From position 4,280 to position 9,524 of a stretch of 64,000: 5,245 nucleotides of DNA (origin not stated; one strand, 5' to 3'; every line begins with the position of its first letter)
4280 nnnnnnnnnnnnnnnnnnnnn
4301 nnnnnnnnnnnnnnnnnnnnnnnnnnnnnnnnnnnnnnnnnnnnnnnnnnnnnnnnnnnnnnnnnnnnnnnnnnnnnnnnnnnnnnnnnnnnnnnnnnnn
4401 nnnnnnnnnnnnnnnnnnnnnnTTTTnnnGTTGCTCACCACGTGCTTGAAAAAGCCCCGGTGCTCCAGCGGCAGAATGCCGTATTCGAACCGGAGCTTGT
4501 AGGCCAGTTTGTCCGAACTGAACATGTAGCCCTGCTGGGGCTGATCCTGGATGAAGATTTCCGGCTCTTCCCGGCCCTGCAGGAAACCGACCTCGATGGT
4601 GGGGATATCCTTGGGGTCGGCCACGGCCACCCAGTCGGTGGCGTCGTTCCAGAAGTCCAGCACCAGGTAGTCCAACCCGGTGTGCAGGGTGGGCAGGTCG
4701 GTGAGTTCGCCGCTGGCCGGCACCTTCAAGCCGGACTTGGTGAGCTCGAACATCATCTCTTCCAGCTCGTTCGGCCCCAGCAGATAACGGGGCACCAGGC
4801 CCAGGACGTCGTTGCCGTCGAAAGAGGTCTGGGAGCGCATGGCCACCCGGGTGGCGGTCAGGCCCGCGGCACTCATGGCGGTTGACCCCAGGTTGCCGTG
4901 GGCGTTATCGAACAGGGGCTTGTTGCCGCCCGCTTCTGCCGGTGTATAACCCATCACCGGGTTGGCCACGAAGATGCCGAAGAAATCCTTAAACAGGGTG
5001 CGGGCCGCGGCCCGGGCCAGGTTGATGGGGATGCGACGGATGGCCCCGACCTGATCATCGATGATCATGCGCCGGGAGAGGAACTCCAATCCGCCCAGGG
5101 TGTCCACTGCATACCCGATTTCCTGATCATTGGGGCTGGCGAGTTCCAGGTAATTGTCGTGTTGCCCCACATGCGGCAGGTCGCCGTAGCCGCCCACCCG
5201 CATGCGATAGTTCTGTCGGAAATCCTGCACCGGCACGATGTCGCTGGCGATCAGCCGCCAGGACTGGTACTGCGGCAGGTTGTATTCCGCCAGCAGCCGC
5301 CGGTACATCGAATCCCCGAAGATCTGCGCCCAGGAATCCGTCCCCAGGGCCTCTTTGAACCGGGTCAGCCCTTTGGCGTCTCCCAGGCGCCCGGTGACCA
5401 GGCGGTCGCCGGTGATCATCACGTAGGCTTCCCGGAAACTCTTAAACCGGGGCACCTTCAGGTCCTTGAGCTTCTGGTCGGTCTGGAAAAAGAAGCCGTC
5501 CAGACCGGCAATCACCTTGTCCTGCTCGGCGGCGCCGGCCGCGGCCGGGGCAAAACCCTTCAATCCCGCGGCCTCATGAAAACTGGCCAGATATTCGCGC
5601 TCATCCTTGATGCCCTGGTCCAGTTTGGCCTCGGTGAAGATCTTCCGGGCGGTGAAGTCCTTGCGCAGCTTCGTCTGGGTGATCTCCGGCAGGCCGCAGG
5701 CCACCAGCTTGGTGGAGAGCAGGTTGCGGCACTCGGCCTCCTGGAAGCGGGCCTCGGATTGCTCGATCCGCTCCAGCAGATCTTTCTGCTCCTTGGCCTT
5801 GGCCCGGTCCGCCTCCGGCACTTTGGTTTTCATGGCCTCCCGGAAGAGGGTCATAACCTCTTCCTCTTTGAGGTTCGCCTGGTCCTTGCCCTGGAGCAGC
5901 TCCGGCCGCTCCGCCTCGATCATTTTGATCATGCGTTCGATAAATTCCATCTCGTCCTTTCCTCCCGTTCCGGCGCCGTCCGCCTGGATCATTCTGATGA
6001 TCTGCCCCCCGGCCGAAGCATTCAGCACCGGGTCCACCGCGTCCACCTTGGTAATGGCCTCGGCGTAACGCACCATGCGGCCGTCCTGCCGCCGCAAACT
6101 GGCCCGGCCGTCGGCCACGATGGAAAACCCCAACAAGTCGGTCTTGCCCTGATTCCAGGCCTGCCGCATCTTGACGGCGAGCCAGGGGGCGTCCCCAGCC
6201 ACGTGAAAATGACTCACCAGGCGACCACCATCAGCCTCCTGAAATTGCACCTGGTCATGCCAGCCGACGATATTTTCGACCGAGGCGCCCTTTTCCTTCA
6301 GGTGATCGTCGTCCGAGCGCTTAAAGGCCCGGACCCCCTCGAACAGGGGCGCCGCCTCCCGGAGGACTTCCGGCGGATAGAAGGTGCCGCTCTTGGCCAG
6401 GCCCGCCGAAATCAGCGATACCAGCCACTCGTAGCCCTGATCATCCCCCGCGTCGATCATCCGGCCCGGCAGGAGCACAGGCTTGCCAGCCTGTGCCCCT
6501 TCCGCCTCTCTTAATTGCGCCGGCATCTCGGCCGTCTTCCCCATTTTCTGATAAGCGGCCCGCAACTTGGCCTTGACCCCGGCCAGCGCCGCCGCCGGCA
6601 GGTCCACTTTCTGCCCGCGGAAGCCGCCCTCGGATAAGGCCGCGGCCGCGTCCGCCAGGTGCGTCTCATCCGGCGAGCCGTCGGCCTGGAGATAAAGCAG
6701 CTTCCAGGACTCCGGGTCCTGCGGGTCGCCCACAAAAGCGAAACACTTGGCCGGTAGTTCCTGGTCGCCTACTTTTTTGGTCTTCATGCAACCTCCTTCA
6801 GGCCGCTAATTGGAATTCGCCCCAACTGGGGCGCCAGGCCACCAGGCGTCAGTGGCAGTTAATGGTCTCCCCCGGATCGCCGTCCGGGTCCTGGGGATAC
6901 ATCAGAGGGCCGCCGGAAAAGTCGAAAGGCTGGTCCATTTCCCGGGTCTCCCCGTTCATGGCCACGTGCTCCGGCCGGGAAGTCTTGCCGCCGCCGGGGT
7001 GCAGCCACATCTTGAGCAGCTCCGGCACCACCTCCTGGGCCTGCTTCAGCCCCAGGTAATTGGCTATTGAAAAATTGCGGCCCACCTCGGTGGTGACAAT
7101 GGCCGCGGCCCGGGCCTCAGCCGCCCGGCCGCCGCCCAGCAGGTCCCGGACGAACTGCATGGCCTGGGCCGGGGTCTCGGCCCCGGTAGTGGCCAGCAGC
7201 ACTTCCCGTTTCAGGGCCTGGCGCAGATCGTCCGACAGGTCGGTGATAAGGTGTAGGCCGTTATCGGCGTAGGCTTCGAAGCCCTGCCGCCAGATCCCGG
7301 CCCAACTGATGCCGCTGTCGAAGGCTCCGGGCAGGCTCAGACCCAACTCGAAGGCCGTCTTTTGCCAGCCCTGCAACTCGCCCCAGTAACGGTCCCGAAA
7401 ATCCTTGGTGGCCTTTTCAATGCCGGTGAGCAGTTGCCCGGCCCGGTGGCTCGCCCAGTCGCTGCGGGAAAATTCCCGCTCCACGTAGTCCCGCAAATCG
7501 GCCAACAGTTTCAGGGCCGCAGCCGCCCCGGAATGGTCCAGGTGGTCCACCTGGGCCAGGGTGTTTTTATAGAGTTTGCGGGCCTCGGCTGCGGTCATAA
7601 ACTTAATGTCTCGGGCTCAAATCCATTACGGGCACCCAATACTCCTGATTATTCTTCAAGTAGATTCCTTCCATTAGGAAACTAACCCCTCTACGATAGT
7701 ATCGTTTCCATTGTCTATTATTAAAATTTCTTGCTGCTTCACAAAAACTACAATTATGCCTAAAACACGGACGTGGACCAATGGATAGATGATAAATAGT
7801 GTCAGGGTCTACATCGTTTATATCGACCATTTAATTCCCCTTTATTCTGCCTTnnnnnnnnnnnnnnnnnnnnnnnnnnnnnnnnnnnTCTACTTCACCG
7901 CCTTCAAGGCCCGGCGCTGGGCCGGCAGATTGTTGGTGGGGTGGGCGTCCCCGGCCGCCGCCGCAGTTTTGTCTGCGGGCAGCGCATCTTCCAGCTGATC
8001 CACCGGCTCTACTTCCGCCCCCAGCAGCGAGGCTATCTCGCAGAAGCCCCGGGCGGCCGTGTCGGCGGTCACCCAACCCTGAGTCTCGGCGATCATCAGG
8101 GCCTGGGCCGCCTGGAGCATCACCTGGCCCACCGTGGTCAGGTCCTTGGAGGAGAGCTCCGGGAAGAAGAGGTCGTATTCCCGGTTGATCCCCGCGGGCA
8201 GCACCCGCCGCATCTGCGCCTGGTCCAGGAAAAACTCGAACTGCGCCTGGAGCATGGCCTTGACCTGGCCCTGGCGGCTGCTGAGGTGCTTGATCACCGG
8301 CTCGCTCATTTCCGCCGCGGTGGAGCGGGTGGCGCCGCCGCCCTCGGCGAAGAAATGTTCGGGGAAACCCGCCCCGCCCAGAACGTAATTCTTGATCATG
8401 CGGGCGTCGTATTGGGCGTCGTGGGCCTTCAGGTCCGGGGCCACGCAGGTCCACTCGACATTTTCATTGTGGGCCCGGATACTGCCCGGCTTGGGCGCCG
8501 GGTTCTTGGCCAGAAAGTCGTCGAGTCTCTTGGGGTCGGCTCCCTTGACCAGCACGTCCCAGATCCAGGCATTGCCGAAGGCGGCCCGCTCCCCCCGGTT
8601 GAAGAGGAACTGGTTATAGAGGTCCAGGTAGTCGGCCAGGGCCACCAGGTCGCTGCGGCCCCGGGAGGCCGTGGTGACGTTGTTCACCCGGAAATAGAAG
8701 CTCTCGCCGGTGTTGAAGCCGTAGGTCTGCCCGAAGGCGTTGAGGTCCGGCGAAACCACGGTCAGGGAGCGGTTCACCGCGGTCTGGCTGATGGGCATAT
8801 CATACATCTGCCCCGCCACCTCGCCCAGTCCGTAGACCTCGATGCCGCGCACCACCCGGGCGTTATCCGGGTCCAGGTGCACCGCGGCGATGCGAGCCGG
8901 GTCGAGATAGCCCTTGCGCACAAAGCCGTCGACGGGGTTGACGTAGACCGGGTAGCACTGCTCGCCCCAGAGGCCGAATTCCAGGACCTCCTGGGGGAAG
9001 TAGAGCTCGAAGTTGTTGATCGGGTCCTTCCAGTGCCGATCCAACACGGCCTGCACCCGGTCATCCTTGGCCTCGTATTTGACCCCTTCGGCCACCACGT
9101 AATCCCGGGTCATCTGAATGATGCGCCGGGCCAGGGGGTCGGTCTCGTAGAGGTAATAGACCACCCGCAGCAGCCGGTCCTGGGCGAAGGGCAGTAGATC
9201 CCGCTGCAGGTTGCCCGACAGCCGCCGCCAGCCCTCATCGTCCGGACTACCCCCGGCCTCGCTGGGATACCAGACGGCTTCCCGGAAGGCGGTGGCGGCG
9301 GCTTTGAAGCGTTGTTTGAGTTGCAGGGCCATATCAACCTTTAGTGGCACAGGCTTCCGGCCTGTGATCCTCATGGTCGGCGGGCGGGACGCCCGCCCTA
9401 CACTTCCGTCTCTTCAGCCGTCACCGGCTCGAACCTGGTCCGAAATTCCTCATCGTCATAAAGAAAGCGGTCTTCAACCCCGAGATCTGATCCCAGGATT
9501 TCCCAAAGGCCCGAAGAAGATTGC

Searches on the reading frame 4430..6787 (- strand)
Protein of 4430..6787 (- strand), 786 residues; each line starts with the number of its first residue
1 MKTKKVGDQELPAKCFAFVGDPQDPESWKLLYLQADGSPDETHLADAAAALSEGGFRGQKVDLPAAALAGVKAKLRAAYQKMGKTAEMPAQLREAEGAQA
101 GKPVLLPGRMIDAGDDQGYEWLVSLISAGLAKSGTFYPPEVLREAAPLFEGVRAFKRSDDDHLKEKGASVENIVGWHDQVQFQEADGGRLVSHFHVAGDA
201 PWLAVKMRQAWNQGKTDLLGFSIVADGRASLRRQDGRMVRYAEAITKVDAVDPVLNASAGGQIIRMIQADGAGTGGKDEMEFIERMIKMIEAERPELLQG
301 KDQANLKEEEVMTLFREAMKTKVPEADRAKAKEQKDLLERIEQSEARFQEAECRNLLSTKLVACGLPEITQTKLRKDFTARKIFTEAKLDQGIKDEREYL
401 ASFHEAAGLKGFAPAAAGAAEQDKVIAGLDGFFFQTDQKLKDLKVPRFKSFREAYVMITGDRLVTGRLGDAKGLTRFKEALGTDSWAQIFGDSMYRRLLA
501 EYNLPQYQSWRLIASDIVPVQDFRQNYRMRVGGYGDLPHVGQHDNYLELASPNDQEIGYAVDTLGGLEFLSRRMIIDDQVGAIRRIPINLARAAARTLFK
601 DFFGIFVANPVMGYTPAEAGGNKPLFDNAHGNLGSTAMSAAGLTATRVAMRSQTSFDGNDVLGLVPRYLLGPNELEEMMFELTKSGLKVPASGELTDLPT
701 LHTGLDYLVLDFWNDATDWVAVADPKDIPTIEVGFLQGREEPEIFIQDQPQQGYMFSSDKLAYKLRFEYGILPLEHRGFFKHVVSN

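Call 9: search_protein_families(library=phrogs, proteins=[window:4430-6787:-], max_evalue=0.01)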
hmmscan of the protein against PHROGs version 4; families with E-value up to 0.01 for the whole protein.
window:4430-6787:- (786 aa): 6 families
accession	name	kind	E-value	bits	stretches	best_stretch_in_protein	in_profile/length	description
phrog_29592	-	unknown function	6.1e-146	489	1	111-786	197-892/893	-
phrog_4523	-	head and packaging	6e-47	161.7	1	310-782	202-641/644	major head and protease protein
phrog_133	-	head and packaging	2.7e-35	123.1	1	452-781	349-664/668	head maturation protease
phrog_19463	-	unknown function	5.2e-15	56.7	1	8-97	129-218/419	-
phrog_26519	-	unknown function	4.2e-11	43.9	1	585-782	4-190/192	-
phrog_15531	-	head and packaging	3.3e-09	37.8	1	116-337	19-237/324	head maturation protease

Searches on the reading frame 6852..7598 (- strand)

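Call 9: search_protein_families(library=phrogs, proteins=[window:6852-7598:-], max_evalue=0.01)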
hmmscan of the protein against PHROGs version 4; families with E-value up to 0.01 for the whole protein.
window:6852-7598:- (249 aa): 6 families
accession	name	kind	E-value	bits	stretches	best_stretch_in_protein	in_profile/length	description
phrog_2468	-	head and packaging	2.3e-24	87.4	1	107-249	130-266/303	head morphogenesis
phrog_2662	-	head and packaging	3.8e-13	49.9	1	32-249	512-702/717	portal protein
phrog_859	-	head and packaging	1.4e-11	44.7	1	108-248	143-282/807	portal protein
phrog_3517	-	head and packaging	2.9e-11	44.3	1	156-248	227-321/371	head morphogenesis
phrog_21406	-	unknown function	3.5e-08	32.4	1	186-248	284-345/1668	-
phrog_324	-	head and packaging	5.6e-05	23.3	1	198-248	268-310/624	head morphogenesis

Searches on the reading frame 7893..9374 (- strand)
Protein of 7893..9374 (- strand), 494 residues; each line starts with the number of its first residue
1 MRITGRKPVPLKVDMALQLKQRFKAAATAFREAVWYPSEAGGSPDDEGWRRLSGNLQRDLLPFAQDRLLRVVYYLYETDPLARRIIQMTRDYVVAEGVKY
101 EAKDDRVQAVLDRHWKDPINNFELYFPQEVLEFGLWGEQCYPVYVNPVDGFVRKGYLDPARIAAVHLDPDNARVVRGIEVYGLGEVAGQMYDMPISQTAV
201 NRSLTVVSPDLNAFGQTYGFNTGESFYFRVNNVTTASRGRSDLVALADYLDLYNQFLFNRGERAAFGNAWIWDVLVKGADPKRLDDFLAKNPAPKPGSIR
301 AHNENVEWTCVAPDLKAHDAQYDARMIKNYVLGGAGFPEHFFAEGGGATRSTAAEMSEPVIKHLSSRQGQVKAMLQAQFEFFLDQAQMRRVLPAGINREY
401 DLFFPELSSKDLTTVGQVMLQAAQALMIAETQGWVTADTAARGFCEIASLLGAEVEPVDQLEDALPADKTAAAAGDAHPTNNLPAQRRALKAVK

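Call 9: search_protein_families(library=phrogs, proteins=[window:7893-9374:-], max_evalue=0.01)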
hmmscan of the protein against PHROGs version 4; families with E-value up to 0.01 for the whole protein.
window:7893-9374:- (494 aa): 2 families
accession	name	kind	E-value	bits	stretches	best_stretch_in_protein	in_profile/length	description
phrog_10963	-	head and packaging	6e-41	141.6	1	45-474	47-471/503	portal protein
phrog_146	-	head and packaging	0.0058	16.6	0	72-116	57-103/587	portal protein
